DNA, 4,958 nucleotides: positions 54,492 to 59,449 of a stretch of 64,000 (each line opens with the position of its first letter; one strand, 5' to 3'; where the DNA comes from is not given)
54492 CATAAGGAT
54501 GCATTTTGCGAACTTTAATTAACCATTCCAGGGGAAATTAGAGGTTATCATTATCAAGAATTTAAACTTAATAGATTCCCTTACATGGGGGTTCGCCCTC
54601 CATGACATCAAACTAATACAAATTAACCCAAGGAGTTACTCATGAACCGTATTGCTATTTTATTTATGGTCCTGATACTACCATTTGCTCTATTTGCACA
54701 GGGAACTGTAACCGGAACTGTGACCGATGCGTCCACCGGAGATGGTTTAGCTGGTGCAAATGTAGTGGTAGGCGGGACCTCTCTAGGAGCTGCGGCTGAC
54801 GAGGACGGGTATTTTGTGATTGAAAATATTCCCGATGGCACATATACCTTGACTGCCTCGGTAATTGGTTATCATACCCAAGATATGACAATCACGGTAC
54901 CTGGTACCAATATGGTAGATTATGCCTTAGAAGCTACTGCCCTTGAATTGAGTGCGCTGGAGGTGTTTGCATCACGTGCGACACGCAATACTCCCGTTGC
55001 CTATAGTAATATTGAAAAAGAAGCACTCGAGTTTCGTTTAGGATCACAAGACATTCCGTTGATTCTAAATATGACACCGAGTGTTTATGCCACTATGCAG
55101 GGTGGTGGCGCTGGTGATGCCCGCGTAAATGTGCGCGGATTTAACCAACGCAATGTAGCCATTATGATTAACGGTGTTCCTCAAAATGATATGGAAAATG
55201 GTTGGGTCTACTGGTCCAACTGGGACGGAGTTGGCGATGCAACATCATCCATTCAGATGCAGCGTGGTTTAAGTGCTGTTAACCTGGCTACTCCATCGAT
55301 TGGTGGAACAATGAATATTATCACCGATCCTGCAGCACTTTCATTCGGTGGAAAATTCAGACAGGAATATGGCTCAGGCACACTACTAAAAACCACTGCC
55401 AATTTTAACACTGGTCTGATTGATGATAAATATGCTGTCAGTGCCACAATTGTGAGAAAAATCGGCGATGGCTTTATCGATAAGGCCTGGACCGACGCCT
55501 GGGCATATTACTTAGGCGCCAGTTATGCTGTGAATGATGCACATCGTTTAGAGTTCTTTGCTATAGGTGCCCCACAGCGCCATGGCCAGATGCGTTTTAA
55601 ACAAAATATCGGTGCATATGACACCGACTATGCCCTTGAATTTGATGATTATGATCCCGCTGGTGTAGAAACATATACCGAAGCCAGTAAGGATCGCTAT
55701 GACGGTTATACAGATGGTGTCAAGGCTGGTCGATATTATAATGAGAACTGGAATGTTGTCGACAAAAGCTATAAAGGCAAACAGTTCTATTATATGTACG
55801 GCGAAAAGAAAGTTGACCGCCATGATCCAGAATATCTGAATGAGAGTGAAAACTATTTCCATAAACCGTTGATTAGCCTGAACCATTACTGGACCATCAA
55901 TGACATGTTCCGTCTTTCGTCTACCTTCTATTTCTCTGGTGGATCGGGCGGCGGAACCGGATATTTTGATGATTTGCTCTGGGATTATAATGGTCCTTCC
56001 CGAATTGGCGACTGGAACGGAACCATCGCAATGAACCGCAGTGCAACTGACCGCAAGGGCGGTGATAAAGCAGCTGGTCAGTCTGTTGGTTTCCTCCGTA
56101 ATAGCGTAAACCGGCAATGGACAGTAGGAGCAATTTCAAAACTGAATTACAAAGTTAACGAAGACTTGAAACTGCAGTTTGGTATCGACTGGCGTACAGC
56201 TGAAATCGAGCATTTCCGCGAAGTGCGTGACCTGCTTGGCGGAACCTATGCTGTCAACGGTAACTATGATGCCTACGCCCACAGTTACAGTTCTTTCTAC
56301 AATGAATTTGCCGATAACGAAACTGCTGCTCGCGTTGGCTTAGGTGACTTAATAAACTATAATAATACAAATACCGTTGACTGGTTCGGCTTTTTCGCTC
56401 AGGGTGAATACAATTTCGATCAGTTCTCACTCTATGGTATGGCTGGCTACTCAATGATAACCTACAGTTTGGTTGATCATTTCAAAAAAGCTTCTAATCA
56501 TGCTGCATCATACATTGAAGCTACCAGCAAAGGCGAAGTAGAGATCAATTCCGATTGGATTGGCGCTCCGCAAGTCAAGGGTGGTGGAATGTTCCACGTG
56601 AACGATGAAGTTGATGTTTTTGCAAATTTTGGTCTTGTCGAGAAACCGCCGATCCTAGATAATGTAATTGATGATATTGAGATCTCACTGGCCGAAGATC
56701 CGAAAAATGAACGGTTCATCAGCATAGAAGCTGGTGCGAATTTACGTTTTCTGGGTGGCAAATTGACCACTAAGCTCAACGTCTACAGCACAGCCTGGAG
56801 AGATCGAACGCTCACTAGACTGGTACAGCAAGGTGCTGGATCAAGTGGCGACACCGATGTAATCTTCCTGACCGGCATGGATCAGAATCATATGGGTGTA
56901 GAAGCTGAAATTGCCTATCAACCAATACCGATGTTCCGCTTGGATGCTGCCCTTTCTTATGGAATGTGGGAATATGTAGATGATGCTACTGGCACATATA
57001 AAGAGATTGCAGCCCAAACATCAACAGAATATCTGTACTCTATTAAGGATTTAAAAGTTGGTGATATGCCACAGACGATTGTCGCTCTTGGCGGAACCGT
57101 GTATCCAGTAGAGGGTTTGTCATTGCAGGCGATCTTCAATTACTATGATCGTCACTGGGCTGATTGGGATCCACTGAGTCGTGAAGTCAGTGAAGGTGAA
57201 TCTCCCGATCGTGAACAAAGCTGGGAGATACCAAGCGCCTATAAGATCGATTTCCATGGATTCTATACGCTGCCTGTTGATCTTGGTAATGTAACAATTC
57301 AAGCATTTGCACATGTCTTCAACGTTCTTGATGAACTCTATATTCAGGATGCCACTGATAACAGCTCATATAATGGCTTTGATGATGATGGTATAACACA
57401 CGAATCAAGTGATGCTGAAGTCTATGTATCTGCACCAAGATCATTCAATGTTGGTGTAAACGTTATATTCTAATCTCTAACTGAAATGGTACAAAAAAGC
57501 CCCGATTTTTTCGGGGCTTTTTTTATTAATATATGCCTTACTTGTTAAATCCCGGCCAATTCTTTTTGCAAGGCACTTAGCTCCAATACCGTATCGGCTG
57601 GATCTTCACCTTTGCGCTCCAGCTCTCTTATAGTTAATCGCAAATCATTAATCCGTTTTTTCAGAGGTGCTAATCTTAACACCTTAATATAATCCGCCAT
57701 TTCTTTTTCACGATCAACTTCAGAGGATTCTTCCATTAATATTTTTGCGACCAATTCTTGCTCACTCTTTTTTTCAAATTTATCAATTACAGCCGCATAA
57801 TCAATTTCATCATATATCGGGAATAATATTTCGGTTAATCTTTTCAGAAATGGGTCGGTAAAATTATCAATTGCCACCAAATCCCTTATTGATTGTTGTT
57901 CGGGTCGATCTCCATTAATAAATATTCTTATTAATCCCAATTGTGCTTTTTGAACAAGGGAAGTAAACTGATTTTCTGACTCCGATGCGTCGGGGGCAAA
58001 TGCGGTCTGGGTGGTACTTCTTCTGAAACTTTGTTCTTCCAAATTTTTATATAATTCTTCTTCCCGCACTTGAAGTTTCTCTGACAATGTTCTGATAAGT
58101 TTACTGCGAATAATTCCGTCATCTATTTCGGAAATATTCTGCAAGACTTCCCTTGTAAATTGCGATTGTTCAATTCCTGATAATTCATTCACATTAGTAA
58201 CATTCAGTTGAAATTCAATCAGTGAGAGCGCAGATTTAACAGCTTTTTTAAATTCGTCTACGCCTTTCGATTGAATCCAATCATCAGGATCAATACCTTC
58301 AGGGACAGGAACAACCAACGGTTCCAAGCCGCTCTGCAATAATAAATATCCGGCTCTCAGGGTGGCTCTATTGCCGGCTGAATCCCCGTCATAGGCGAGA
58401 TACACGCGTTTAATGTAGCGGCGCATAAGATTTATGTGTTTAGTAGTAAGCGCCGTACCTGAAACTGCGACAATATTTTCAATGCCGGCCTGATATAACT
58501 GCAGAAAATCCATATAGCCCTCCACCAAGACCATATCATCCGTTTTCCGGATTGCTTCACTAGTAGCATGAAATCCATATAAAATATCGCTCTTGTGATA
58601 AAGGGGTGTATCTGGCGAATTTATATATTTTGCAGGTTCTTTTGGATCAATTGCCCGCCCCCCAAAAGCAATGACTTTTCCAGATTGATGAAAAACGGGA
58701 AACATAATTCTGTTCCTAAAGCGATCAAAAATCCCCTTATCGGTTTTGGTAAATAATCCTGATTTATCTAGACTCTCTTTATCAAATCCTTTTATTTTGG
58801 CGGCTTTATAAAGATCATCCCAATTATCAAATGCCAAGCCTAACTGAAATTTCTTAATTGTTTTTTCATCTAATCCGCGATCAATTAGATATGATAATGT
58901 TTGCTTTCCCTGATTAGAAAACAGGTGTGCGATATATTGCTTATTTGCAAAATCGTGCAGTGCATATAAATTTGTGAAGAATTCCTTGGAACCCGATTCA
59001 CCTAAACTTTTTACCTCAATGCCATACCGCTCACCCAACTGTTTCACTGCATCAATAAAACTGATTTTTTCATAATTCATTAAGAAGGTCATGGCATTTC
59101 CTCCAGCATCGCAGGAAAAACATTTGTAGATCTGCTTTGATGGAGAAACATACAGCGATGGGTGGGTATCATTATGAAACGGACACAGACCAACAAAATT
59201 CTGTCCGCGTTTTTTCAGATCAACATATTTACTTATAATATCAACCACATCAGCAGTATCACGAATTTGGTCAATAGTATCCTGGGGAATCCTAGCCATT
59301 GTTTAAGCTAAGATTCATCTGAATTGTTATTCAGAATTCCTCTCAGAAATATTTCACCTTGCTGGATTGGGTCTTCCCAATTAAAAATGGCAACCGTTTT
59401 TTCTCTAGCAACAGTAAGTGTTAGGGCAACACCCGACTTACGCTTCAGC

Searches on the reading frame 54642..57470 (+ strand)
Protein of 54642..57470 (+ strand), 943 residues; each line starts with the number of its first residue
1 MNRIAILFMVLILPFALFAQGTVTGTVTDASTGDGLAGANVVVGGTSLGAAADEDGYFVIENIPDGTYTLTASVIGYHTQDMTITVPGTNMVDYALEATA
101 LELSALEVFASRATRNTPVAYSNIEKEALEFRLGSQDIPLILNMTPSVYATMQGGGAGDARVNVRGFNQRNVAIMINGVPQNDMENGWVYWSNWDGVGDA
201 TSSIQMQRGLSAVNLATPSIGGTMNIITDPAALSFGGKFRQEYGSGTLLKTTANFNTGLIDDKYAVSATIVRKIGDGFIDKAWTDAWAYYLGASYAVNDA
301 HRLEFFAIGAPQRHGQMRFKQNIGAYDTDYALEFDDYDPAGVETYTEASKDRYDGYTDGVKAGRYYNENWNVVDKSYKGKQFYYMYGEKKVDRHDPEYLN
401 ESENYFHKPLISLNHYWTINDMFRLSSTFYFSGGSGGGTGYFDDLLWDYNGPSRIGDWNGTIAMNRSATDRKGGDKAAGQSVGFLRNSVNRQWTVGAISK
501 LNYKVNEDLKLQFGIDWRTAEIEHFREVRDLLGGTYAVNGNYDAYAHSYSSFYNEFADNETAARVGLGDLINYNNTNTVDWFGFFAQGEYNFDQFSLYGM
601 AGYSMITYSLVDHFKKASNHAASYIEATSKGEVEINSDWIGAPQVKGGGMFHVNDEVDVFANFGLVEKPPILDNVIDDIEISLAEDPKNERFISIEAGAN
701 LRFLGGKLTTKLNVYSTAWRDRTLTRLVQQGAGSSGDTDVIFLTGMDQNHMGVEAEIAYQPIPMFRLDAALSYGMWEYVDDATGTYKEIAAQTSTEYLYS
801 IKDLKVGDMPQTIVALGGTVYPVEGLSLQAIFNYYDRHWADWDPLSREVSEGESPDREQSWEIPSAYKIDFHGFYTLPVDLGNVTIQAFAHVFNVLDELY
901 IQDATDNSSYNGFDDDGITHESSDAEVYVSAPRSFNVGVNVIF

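Call 59: search_protein_families(library=ncbifam, proteins=[window:54642-57470:+], max_evalue=1e-10)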
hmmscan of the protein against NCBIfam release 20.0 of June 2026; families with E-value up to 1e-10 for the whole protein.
window:54642-57470:+ (943 aa): 2 families
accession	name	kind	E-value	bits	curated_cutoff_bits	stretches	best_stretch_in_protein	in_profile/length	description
TIGR01786.1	TonB-hemlactrns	subfamily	9.6e-16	57.3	323.75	0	111-231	15-136/719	TonB-dependent hemoglobin/transferrin/lactoferrin family receptor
NF052345.1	S_layer_anammox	exception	1.1e-13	49.6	1400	1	19-101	1311-1396/1596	Kustd1514 family S-layer glycoprotein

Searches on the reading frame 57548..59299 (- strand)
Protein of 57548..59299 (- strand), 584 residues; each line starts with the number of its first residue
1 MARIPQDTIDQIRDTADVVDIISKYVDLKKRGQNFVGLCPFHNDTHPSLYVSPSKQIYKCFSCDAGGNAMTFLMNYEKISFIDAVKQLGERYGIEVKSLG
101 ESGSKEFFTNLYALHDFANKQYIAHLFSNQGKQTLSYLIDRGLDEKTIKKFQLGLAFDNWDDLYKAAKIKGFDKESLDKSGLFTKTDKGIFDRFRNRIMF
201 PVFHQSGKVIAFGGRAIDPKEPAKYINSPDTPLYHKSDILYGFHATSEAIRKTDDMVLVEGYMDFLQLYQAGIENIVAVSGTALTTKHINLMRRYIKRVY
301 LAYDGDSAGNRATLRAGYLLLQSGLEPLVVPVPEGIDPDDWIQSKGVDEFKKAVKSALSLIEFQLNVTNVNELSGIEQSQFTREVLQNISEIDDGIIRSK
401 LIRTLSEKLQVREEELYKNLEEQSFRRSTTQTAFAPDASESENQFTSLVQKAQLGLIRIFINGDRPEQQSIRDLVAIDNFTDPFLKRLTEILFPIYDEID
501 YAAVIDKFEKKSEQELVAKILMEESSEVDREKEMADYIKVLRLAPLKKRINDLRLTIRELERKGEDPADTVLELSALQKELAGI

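Call 59: search_protein_families(library=ncbifam, proteins=[window:57548-59299:-], max_evalue=1e-10)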
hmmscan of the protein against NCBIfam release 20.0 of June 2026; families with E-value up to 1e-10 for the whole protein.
window:57548-59299:- (584 aa): 1 family
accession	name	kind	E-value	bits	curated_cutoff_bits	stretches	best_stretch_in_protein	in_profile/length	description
TIGR01391.1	dnaG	equivalog_domain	2.2e-134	448.4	283.6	1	3-409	1-414/414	DNA primase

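Call 60: find_homologous_proteins(query=window:57548-59299:-, max_evalue=1e-50)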
Query window:57548-59299:- (584 aa): 7857 proteins with E <= 1e-50 among 8000 candidates; the best 120 are listed.
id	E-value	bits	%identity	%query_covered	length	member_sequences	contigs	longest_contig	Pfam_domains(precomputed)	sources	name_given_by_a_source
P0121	0.0e+0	1297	100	100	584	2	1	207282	PF08275.18,PF13155.13,PF01807.26,PF13662.13,PF01751.29,PF13362.13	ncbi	ncbi:DNA primase [Candidatus Neomarinimicrobiota bacterium]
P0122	0.0e+0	1131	87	100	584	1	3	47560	PF08275.18,PF13155.13,PF01807.26,PF13662.13,PF01751.29,PF13362.13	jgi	-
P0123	2.3e-298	1009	76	100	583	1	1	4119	PF08275.18,PF13155.13,PF01807.26,PF13662.13,PF01751.29,PF13362.13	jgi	jgi:DNA primase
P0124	1.3e-248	844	62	100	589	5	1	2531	PF08275.18,PF13155.13,PF01807.26,PF13662.13,PF01751.29,PF13362.13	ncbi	-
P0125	1.1e-215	736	54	99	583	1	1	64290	PF08275.18,PF13155.13,PF01807.26,PF13662.13,PF01751.29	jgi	jgi:DNA primase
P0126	1.9e-215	735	55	99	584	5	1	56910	PF08275.18,PF13155.13,PF01807.26,PF13662.13,PF01751.29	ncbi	ncbi:DNA primase [Candidatus Neomarinimicrobiota bacterium]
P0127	9.3e-214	729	55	99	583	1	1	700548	PF08275.18,PF13155.13,PF01807.26,PF13662.13,PF01751.29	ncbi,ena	-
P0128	1.5e-213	729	54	99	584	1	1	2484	PF08275.18,PF13155.13,PF01807.26,PF13662.13,PF01751.29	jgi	jgi:DNA primase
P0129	4.6e-213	727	54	99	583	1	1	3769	PF08275.18,PF13155.13,PF01807.26,PF13662.13,PF01751.29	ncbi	-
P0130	6.3e-213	727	54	99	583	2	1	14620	PF08275.18,PF13155.13,PF01807.26,PF13662.13,PF01751.29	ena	-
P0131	9.4e-213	726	54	99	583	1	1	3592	PF08275.18,PF13155.13,PF01807.26,PF13662.13,PF01751.29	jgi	-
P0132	1.1e-212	726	54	99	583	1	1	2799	PF08275.18,PF13155.13,PF01807.26,PF13662.13,PF01751.29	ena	-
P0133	3.5e-212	724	54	100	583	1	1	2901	PF08275.18,PF13155.13,PF01807.26,PF13662.13,PF01751.29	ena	-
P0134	7.0e-212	723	54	99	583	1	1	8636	PF08275.18,PF13155.13,PF01807.26,PF13662.13,PF01751.29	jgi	jgi:DNA primase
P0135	2.2e-211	722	54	99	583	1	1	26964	PF08275.18,PF13155.13,PF01807.26,PF13662.13,PF01751.29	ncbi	-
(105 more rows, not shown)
